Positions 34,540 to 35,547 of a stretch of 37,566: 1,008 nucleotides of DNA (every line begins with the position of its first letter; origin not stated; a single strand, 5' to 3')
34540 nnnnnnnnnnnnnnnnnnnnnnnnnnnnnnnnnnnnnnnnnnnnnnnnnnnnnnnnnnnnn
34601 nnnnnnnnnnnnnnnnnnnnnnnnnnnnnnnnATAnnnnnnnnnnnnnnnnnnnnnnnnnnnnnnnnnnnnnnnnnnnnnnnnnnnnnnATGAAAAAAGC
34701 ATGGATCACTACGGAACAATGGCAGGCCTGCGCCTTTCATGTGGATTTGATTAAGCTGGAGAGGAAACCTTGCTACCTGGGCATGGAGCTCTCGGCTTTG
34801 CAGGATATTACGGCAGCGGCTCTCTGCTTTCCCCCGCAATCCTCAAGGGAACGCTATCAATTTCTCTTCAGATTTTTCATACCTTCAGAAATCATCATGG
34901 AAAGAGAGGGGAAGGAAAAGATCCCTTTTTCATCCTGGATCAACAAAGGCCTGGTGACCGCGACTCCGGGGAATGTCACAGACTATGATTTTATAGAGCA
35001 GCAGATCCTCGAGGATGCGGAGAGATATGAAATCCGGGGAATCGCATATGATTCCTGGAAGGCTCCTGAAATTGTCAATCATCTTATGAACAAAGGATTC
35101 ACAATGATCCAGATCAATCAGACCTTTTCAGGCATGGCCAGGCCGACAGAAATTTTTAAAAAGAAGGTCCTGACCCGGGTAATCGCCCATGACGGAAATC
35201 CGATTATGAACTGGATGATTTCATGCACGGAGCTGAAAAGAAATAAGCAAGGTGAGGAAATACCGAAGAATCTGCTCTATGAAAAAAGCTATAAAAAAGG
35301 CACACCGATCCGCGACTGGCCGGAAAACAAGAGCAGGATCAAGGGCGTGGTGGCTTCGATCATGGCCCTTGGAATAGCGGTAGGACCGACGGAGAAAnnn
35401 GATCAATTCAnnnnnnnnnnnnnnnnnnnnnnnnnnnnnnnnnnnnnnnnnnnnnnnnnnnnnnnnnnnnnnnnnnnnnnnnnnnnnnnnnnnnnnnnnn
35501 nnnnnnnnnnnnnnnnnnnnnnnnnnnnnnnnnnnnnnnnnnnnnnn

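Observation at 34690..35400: Stand-alone, diverged copy of the terminase large-subunit nuclease domain in the replication module, with catalytic acidic residues altered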

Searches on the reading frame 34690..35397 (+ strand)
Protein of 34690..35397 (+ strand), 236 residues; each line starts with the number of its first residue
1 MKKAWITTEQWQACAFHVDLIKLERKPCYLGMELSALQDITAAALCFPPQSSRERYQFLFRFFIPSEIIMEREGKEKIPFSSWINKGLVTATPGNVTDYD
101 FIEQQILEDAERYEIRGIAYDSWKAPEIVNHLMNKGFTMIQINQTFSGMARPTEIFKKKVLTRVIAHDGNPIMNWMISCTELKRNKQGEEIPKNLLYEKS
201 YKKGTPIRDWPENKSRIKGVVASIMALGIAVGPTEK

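Call 6: search_protein_families(library=pfam, proteins=[window:34690-35397:+], max_evalue=0.01)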
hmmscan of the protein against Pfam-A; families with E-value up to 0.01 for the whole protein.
window:34690-35397:+ (236 aa): 1 family
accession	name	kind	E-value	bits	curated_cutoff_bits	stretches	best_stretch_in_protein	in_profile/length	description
PF20441.4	TerL_nuclease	-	3.1e-19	69.7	24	1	3-188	72-256/286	Terminase large subunit, endonuclease domain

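Call 7: find_homologous_proteins(query=window:34690-35397:+)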
Query window:34690-35397:+ (236 aa): 15 proteins with E <= 0.001 among 323 candidates.
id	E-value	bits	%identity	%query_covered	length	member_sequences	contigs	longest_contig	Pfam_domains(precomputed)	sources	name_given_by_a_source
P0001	7.5e-158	541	100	100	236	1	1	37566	PF20441.4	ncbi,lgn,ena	-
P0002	4.8e-84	299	60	100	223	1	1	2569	PF20441.4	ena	-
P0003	8.7e-82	292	60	98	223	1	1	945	PF20441.4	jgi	-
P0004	1.8e-73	265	56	96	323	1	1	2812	PF20441.4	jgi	jgi:phage terminase large subunit-like protein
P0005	4.4e-73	263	54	98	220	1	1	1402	PF20441.4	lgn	-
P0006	3.2e-63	231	49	96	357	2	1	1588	PF20441.4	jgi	jgi:phage terminase large subunit-like protein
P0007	7.7e-62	227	55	87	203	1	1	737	PF20441.4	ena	-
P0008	1.8e-57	212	50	90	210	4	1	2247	PF20441.4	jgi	jgi:phage terminase large subunit-like protein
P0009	1.2e-48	183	42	95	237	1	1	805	PF20441.4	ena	-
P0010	5.1e-45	172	53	73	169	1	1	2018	PF20441.4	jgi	-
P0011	1.8e-28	117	44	65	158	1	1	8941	PF20441.4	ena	-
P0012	2.6e-25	107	32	96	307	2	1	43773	PF20441.4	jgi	jgi:phage terminase large subunit-like protein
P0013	2.7e-24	104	32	78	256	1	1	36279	PF20441.4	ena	-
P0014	1.7e-23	101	37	72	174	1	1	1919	PF20441.4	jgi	-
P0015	1.7e-13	68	34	61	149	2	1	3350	PF20441.4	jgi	-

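Call 8: search_dna_similar(query=window:34690-35397:+, collection=phages, mode=protein, max_rows=40)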
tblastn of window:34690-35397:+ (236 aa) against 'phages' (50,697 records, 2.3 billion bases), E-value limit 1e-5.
Records with a match: 1357; places in all: 1359; records where one place covers at least 80% of the query: 721.
Best place of each record, by identity: <60% 1357.
By first word of the organism name: Vibrio 192; Mycobacterium 156; Staphylococcus 130; Enterococcus 119; Streptococcus 104; Gordonia 65; Bacillus 64; Ralstonia 62; Escherichia 51; Klebsiella 45; and 83 more.
By host as written in the record: - 215; Mycobacterium smegmatis mc2 155 108; Staphylococcus aureus 50; Ralstonia solanacearum 49; Gordonia terrae 3612 43; Enterococcus faecalis 42; Escherichia coli 40; Klebsiella pneumoniae 26; and 430 more.
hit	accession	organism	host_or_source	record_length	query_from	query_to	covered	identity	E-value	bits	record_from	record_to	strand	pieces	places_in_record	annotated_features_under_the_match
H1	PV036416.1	phage NatCom_3357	human feces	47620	5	231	96%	36.1%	6e-40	151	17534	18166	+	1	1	terminase large subunit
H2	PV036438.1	Oscillospiraceae phage NatCom_27610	Oscillospiraceae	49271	5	231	96%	36.1%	2e-39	150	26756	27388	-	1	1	terminase large subunit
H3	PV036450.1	Ruminococcus phage NatCom_38182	Ruminococcus bicirculans (ex Liu et al. ...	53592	5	231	96%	35.7%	2e-40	153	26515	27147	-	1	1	terminase large subunit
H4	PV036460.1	Anaerosphaera phage IMGVR 8818211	Anaerosphaera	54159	5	231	96%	35.7%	4e-40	152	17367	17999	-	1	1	terminase large subunit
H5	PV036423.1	phage NatCom_17901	human feces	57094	5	231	96%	35.7%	6e-40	151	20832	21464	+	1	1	terminase large subunit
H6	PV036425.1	Oscillospiraceae phage NatCom_11393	Oscillospiraceae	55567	5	231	96%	35.7%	3e-39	149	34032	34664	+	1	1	terminase large subunit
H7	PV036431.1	Oscillospiraceae phage NatCom_21982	Oscillospiraceae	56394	5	231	96%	35.7%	3e-39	149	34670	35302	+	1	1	terminase large subunit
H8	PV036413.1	Acutalibacteraceae phage NatCom_991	Acutalibacteraceae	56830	5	231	96%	35.7%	1e-38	147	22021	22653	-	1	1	terminase large subunit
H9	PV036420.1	phage NatCom_9287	human feces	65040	5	231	96%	35.7%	2e-38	147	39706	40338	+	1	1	terminase large subunit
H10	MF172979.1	Erysipelothrix phage phi1605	Erysipelothrix rhusiopathiae ZJ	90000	5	231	96%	35.2%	3e-38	146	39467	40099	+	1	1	terminase large subunit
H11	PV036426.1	Acutalibacteraceae phage NatCom_11578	Acutalibacteraceae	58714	5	231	96%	34.8%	2e-39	149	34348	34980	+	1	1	hypothetical protein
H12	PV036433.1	Ruminococcus phage NatCom_23091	Ruminococcus sp.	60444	5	231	96%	34.8%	2e-38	147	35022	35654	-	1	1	terminase large subunit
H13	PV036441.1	Ruminococcus phage NatCom_29429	Ruminococcus sp.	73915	5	231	96%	34.8%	2e-38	147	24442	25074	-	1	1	terminase large subunit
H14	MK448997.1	Streptococcus phage Javan630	Streptococcus uberis C8329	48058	5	231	96%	34.8%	3e-37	143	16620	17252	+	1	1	terminase large subunit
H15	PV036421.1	phage NatCom_9291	[Clostridium] innocuum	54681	5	231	96%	34.4%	5e-38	145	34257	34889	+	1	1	terminase large subunit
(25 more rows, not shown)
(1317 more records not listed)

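Call 11: find_encoding_contigs(protein=P0002, flank=5000)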
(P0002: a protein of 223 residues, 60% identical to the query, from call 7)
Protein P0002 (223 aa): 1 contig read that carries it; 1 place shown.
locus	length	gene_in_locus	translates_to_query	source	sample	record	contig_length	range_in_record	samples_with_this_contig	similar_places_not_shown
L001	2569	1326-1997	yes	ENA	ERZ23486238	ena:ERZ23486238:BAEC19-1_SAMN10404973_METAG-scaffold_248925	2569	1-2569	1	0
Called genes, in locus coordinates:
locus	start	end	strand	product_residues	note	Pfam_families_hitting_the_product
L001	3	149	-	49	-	?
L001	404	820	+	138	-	-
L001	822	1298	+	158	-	-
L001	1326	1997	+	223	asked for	PF20441:TerL_nuclease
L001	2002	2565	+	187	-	PF06319:MmcB-like (weak)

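Call 12: find_encoding_contigs(protein=P0005, flank=5000)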
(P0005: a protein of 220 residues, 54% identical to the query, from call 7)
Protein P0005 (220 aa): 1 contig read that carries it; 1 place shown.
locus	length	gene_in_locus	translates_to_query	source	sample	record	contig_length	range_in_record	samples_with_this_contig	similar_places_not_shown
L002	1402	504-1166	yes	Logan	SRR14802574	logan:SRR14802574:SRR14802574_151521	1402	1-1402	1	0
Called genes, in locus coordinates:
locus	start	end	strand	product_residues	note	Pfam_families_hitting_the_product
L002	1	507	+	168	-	?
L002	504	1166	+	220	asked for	PF20441:TerL_nuclease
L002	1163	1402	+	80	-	?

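Call 13: find_encoding_contigs(protein=P0003, flank=5000)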
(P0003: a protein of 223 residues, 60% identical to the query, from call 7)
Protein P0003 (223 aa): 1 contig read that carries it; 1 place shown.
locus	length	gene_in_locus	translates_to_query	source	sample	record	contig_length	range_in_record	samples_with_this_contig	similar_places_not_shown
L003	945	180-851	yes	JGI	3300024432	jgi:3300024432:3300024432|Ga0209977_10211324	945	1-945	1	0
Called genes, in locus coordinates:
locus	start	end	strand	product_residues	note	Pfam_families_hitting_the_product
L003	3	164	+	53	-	?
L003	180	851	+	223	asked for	PF20441:TerL_nuclease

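Call 17: find_related_loci(query=A2, collection=viral_contigs, flank=10000)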
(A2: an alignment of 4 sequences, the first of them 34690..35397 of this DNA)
Query A2 (236 aa) in viral_contigs; peptide patterns used: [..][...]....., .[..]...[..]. (x = any residue, [..] = any of these).
600 stretches matched a pattern (row limit reached: there are more); 580 encode a relative of the query (tblastn E <= 1e-3); the best 80 are kept; 80 distinct loci.
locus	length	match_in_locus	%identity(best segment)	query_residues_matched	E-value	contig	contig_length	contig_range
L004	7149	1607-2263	57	5-236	3e-83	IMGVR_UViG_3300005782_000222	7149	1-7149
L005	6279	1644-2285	57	5-231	2e-82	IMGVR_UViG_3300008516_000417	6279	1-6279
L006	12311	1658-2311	44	5-235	4e-67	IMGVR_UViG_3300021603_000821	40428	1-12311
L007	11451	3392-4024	34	5-231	7e-46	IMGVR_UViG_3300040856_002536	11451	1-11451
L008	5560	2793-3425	36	5-231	3e-45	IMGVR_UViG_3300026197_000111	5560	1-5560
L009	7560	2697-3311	35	5-231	5e-44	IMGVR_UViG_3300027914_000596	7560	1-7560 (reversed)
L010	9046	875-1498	34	2-228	5e-43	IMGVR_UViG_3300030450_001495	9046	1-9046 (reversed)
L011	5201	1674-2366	35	2-235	9e-43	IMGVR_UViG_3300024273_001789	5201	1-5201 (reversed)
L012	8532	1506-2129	34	2-228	1e-42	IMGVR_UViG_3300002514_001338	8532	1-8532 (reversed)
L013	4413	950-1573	34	2-228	2e-42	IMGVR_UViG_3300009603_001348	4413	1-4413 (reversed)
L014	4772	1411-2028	33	4-228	3e-42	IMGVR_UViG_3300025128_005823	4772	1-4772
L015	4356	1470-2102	31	5-231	4e-42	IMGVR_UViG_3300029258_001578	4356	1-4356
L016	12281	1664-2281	33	4-228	8e-42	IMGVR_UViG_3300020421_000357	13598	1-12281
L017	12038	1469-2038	39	5-193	3e-41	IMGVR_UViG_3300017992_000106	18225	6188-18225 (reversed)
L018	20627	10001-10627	33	5-231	2e-41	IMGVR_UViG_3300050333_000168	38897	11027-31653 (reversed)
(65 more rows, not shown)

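Call 19: find_related_loci(query=A2, collection=metagenome_contigs, flank=10000)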
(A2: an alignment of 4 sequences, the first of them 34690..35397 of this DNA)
Query A2 (236 aa) in metagenome_contigs; peptide patterns used: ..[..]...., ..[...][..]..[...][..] (x = any residue, [..] = any of these).
600 stretches matched a pattern (row limit reached: there are more); 127 encode a relative of the query (tblastn E <= 1e-3); the best 80 are kept; 80 distinct loci.
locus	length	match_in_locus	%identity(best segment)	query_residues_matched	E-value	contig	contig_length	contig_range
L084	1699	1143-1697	65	5-189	8e-88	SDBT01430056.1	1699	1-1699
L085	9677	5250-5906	48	5-236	4e-70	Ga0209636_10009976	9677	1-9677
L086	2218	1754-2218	66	5-159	7e-70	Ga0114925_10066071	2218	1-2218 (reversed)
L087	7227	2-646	43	6-231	4e-57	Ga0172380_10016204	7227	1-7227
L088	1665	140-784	43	5-231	2e-58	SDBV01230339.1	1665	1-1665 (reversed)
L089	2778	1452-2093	40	5-231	4e-57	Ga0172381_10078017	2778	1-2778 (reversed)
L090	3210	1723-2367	42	5-231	2e-55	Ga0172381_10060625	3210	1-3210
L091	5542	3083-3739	41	2-231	7e-55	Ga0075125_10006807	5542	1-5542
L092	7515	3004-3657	40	5-235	4e-55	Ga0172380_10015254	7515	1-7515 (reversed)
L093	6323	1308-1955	41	5-232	2e-54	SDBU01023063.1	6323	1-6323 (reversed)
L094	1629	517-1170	39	5-235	2e-56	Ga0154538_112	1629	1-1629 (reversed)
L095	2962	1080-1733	39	5-235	1e-53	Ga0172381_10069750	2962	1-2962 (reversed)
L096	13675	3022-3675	39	5-235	2e-53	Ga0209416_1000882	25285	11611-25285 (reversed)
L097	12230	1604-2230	39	5-226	7e-52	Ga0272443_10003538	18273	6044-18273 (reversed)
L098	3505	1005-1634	39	5-227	2e-50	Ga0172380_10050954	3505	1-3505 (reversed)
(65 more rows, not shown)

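Call 20: find_related_loci(query=A2, collection=genome_contigs, flank=10000)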
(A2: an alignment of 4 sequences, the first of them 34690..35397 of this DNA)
Query A2 (236 aa) in genome_contigs; peptide patterns used: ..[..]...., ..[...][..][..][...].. (x = any residue, [..] = any of these).
123 stretches matched a pattern; 26 encode a relative of the query (tblastn E <= 1e-3); 26 distinct loci.
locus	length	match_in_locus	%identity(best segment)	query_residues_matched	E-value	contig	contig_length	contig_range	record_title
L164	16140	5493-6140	43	4-231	1e-62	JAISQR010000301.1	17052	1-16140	MAG: Treponema sp. isolate Kf353_bin150 k119_5480594, whole genome shotgun sequence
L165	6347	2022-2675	39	5-235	1e-54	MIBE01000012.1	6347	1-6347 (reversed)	MAG: Spirochaetes bacterium GWF1_51_8 gwf1_scaffold_11652, whole genome shotgun sequence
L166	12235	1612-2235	37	5-231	4e-48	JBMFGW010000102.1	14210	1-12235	MAG: Phycisphaerae bacterium isolate KM4311-08 NODE_102_length_14210_cov_9.079530, whole genome shotgun sequence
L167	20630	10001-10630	35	5-232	7e-44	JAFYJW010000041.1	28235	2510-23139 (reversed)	MAG: Synergistes sp. isolate RGIG7157 Water_buffalos_Abomasum-5__c759663, whole genome shotgun sequence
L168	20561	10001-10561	35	5-192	4e-33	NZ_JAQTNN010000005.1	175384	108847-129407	MAG: Sulfuricurvum sp. isolate STA_65 NODE_177_length_175384_cov_57.311337_Sandtown_A, whole genome shotgun sequence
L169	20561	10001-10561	34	5-192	2e-31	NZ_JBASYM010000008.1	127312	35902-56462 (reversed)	MAG: Sulfuricurvum sp. isolate MFD12113_ilm_asm_bin19 k127_160258, whole genome shotgun sequence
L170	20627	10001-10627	28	6-236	1e-30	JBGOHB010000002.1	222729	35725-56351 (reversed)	Virgibacillus oceani strain HS4 NODE_2, whole genome shotgun sequence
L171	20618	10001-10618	30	2-228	2e-28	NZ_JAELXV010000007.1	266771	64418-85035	Hymenobacter sp. BT559 NODE_7_length_266771_cov_54.286669, whole genome shotgun sequence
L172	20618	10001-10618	26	5-231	1e-23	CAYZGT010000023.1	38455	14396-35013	MAG TPA_asm: uncultured Simplicispira sp. isolate SRP220891_co1_309 genome assembly, contig: NODE_2061_length_38455_cov_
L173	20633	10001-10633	28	2-231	3e-23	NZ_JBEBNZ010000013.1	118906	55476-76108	MAG: Comamonas odontotermitis isolate T1.bin.63 NODE_439_length_118906_cov_291.144416, whole genome shotgun sequence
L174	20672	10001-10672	28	4-232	5e-23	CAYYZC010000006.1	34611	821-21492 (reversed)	MAG TPA_asm: uncultured Chelativorans sp. isolate SRP263527_co1_128 genome assembly, contig: NODE_952_length_34611_cov_1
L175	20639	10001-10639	26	2-233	4e-22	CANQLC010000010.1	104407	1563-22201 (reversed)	MAG: uncultured Giesbergeria sp. isolate Lapin-021__bin79 genome assembly, contig: Lapin-021__NODE_216_length_104407_cov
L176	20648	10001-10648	26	2-236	2e-21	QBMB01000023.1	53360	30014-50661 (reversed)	MAG: Burkholderiales bacterium isolate ULC146bin1 scaffold23_size53360, whole genome shotgun sequence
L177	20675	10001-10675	26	4-232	5e-21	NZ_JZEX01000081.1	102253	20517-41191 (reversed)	Devosia geojensis strain BD-c194 NODE_84, whole genome shotgun sequence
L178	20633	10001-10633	27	2-231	7e-21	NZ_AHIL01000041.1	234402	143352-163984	Comamonas testosteroni ATCC 11996 contig44, whole genome shotgun sequence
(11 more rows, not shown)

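Call 33: predict_structure(alignment_id=A1)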
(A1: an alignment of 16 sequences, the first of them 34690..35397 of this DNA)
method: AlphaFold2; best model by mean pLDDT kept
length: 236 residues; sequences in the alignment: 16
mean_pLDDT: 88.2   pTM: 0.87
mean pLDDT of the five models: 88.2, 87.9, 87.9, 85.9, 82.6
residues with pLDDT >= 90: 166; 70-90: 42; 50-70: 11; < 50: 17
segments of 3 or more residues with pLDDT < 50: 198-206, 208-213
pLDDT, mean of each block of 10 residues (from residue 1): 76 97 97 88 97 96 94 86 96 93 97 97 84 97 92 96 97 92 91 65 47 69 97 66
secondary structure, 60 per line:
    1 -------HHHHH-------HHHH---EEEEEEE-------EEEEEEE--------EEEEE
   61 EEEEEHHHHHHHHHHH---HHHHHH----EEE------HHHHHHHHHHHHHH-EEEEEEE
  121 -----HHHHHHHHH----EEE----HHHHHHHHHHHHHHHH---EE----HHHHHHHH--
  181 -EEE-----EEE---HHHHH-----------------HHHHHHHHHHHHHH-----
elements in order: H8-12 H20-23 E27-33 E41-47 E56-65 H66-76 H80-85 E90-92 H99-112 E114-120 H126-134 E139-141 H146-161 H171-178 E182-184 E190-192 H196-200 H218-231
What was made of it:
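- AF2 pLDDT 88.2 and pTM 0.87 (call 33). The insertion is predicted disordered (call 33). The model is confident outside the insertion (call 33).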

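Call 34: search_protein_families(library=phrogs, proteins=[window:34690-35397:+], max_evalue=0.001)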
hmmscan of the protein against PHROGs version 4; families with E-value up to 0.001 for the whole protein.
window:34690-35397:+ (236 aa): 4 families
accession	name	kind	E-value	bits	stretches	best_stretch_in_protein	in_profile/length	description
phrog_2699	-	head and packaging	1e-51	176.7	1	3-227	82-290/315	terminase large subunit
phrog_9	-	head and packaging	7e-48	165.1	1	3-230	458-663/812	terminase large subunit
phrog_37124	-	unknown function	5.7e-22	79.1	1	33-160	2-142/143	-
phrog_7331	-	head and packaging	1.7e-16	60.8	1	127-230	5-92/113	terminase large subunit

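Call 36: search_protein_families(library=padloc, proteins=[window:34690-35397:+, P0002, P0005], max_evalue=0.01)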
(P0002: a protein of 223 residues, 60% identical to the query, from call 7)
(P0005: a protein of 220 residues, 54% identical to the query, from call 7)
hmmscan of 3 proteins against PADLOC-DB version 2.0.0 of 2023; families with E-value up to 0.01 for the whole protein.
window:34690-35397:+ (236 aa): 0 families

P0002 (223 aa): 0 families

P0005 (220 aa): 0 families

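Call 37: fold_search(model_id=the predicted structure, library=pdb)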
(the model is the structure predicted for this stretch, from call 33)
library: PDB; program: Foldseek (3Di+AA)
matches with E <= 10: 1038; with E <= 0.001: 9
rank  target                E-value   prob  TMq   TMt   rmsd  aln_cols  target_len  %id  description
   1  6z6d                  2.4e-17  1.00  0.81  0.41   2.3       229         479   20  Crystal structure of the HK97 bacteriophage large terminase (released 2021-06-09)
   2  5m1o_A                3.5e-06  1.00  0.52  0.64   6.8       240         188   10  Crystal structure of the large terminase nuclease from thermophilic phage G20c with bound Cobalt (released 2016-10-26)
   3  5m1f                  8.8e-06  1.00  0.52  0.65   6.7       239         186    9  Crystal structure of the large terminase nuclease from thermophilic phage G20c (released 2016-10-26)
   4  5m1p_A                8.8e-06  1.00  0.52  0.64   6.8       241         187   10  Crystal structure of the large terminase nuclease from thermophilic phage G20c with bound Calcium (released 2016-10-26)
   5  5m1k_A                1.1e-05  1.00  0.53  0.65   4.9       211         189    9  Crystal structure of the large terminase nuclease from thermophilic phage G20c with bound Magnesium (released 2016-10-26)
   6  5m1o_B                2.0e-05  1.00  0.51  0.63   5.2       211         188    9  Crystal structure of the large terminase nuclease from thermophilic phage G20c with bound Cobalt (released 2016-10-26)
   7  5oe9_A                8.8e-05  1.00  0.47  0.29   9.7       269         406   10  Structure of large terminase from the thermophilic bacteriophage D6E in complex with sulfate (Crystal form 2) (released 2017-10-11)
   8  5tge                  3.7e-04  1.00  0.50  0.61   4.3       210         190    9  Thermus Phage P74-26 Large Terminase Nuclease Domain (released 2017-01-25)
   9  8dkr_A                9.4e-04  1.00  0.47  0.46   8.6       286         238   10  Pseudomonas-phage E217 TerL nuclease domain (released 2022-09-07)
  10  8dgc_E                1.2e-03  0.99  0.37  0.19  10.8       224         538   10  Avs3 bound to phage PhiV-1 terminase (released 2022-08-03)
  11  6ey7_C                2.0e-03  0.92  0.30  0.31   9.1       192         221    8  Human cytomegalovirus terminase nuclease domain, Mn soaked, inhibitor bound (released 2018-10-03)
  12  5m1q                  4.5e-03  1.00  0.47  0.63   6.8       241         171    8  Crystal structure of the large terminase nuclease from thermophilic phage G20c with bound Zinc (released 2016-10-26)
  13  8dgc_B                1.1e-02  0.12  0.14  0.03  15.6       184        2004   10  Avs3 bound to phage PhiV-1 terminase (released 2022-08-03)
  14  5c15                  1.5e-02  0.96  0.48  0.51   6.2       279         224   11  K428A mutant nuclease domain of the large terminase subunit gp2 of bacterial virus Sf6 with Manganese (released 2015-10-21)
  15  4pkg_G                3.3e-02  0.14  0.14  0.18  22.6       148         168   14  Complex of ATP-actin With the N-terminal Actin-Binding Domain of Tropomodulin (released 2014-07-30)
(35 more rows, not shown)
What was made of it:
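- Foldseek top hit 6Z6D, E 2.4e-17, TMq 0.81 (call 37). The Foldseek list includes the Avs3-terminase complex 8DGC (call 37).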
